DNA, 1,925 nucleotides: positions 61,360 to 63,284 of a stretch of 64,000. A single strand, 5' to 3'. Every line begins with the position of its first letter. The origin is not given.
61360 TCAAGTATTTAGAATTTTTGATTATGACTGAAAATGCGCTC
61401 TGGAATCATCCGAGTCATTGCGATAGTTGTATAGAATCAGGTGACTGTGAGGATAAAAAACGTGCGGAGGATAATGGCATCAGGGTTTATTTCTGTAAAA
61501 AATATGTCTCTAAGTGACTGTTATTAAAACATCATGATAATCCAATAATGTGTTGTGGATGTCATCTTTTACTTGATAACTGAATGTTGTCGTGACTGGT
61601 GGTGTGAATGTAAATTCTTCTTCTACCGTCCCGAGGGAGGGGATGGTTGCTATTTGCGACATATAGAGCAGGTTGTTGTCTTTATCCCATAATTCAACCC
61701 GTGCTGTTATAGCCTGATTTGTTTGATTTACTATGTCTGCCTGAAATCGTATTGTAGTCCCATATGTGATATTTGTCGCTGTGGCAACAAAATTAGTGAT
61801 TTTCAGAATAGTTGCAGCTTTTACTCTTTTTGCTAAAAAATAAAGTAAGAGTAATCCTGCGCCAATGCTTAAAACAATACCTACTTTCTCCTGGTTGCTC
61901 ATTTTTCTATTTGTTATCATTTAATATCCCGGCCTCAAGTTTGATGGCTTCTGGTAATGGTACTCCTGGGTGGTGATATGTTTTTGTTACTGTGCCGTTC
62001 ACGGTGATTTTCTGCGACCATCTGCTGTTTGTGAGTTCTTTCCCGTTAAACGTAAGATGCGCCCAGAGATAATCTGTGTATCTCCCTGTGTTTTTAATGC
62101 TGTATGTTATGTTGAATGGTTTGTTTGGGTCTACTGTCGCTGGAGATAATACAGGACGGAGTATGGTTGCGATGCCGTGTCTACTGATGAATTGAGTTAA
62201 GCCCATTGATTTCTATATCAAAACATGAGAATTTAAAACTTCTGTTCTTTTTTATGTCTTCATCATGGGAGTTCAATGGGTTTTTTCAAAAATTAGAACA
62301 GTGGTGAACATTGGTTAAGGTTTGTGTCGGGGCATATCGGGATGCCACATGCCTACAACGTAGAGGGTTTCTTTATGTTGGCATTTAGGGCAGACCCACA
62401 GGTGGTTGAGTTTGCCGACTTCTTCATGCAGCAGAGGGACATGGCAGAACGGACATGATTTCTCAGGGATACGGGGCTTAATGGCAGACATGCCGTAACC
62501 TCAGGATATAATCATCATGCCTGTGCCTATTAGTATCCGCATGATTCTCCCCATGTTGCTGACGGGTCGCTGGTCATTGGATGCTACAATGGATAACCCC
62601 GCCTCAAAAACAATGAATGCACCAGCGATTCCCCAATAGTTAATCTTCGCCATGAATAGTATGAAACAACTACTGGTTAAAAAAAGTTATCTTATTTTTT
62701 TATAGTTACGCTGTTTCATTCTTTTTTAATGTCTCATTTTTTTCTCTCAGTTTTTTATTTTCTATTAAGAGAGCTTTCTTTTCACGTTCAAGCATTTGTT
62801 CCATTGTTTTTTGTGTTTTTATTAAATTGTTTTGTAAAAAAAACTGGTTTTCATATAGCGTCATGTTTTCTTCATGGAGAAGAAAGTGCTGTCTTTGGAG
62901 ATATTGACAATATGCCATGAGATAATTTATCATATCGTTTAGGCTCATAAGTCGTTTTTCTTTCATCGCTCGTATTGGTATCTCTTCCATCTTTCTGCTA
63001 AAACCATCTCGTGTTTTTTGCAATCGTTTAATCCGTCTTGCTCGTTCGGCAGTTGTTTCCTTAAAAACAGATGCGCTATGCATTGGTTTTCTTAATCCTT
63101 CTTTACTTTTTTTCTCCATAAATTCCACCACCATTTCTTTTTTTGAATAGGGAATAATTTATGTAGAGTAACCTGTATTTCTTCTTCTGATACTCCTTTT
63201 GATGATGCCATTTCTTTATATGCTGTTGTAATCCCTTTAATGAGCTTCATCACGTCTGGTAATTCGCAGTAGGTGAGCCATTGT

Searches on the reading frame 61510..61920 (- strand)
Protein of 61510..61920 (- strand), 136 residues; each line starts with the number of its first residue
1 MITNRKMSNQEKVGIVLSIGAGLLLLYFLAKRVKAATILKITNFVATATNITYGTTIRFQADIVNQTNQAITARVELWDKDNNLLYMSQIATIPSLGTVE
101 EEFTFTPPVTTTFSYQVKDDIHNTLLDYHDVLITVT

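Call 65: search_protein_families(library=pfam, proteins=[window:61510-61920:-], max_evalue=0.001)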
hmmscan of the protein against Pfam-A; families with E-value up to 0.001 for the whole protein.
window:61510-61920:- (136 aa): 0 families

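Call 66: list_cluster_members(proteins=[L085:861-1442:+, L002:3811-4212:+, L002:4215-5150:+, L002:5989-6498:+, L002:6482-6853:+, L002:7479-7847:+, L002:8245-8718:+, window:61510-61920:-, window:4100-4582:+])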
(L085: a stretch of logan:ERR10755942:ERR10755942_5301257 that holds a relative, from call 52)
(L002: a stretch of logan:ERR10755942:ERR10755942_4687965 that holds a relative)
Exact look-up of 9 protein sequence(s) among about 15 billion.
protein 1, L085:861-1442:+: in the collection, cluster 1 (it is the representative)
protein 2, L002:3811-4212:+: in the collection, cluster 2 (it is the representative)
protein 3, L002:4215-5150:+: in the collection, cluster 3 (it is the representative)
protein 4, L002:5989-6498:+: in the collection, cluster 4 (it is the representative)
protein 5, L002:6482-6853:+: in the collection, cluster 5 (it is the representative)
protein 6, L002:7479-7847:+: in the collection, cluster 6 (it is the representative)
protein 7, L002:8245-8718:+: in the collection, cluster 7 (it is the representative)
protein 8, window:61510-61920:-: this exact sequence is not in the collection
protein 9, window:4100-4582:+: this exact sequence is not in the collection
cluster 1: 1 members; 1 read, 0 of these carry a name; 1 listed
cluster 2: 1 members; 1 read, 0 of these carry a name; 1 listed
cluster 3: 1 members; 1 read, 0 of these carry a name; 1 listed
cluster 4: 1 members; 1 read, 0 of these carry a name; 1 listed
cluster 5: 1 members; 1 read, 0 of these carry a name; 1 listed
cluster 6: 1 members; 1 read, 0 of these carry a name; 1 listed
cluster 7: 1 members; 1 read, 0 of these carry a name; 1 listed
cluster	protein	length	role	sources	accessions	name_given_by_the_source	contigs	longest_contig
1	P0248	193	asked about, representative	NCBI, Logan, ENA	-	-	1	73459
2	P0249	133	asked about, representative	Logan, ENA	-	-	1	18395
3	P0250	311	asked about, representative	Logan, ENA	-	-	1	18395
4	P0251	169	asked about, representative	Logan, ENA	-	-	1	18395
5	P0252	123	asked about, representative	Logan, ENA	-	-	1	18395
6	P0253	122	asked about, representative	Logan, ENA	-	-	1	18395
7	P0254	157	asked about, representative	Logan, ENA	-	-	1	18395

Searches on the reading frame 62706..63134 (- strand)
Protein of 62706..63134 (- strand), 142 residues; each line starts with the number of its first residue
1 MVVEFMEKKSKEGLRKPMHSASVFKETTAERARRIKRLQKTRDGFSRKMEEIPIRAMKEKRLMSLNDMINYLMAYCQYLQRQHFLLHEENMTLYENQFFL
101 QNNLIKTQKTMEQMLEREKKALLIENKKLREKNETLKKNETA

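Call 52: find_encoding_contigs(protein=window:62706-63134:-, flank=10000, max_places=5)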
Protein window:62706-63134:- (142 aa): 1 contig read that carries it; 1 place shown.
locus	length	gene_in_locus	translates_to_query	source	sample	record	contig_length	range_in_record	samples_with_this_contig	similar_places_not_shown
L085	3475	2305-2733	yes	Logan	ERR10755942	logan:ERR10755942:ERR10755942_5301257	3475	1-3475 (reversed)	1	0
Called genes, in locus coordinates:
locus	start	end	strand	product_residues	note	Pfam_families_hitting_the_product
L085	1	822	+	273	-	?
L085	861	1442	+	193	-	-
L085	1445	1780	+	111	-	-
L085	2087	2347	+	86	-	-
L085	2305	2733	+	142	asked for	-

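Call 67: find_encoding_contigs(protein=P0249, flank=10000, max_places=5)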
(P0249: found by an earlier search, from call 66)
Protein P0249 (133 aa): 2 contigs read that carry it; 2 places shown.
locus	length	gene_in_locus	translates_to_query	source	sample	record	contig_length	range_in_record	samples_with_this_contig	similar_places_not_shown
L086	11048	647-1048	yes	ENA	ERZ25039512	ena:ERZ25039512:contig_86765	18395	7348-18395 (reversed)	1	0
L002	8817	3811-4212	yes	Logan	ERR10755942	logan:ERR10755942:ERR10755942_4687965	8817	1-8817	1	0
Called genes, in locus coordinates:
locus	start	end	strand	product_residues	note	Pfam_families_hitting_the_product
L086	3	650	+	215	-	?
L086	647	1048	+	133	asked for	-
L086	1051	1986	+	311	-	PF18998:Flg_new_2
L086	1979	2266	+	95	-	-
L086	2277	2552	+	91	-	-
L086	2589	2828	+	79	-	-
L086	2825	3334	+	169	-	PF01844:HNH, PF13395:HNH_4 (weak), PF14279:HNH_5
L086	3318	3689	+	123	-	-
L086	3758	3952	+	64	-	-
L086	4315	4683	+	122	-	-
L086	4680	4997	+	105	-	-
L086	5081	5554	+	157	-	-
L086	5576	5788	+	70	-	-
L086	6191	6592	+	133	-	-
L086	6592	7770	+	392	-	PF18905:DUF5661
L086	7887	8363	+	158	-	-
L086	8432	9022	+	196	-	-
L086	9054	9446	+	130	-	-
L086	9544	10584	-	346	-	-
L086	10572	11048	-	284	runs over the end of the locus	-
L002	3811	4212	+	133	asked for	-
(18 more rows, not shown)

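Call 70: list_cluster_members(proteins=[L086:9544-10584:-, L086:8432-9022:+, L086:6592-7770:+, L085:1445-1780:+])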
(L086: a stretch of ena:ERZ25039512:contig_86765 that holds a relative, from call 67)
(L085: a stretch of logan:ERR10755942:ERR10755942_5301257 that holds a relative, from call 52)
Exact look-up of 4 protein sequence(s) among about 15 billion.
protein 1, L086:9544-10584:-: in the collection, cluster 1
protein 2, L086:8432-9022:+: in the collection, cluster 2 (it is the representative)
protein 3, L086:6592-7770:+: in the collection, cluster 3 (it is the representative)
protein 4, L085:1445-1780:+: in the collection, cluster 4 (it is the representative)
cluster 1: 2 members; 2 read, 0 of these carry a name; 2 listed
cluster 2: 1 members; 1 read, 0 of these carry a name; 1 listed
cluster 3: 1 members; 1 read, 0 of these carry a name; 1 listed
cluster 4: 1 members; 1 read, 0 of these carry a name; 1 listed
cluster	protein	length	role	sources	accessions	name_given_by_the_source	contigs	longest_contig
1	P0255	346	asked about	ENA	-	-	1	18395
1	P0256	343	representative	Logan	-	-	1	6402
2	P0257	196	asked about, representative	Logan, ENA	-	-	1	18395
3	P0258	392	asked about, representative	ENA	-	-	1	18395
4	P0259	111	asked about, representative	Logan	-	-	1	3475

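Call 71: find_encoding_contigs(protein=P0255, flank=10000, max_places=3)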
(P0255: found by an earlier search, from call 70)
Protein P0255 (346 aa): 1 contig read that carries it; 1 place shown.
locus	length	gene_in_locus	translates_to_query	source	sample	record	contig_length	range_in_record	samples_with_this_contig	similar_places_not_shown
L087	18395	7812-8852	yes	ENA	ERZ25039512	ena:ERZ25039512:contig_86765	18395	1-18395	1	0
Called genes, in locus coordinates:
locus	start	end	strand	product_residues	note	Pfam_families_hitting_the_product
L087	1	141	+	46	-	?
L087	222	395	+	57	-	-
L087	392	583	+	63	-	-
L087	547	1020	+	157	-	-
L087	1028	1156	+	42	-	-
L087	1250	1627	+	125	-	-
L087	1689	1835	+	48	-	-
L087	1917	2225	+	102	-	-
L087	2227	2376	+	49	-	-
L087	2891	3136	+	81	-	-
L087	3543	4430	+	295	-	-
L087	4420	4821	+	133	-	-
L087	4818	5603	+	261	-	-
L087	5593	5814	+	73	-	-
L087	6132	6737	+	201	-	PF02517:Rce1-like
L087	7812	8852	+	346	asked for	-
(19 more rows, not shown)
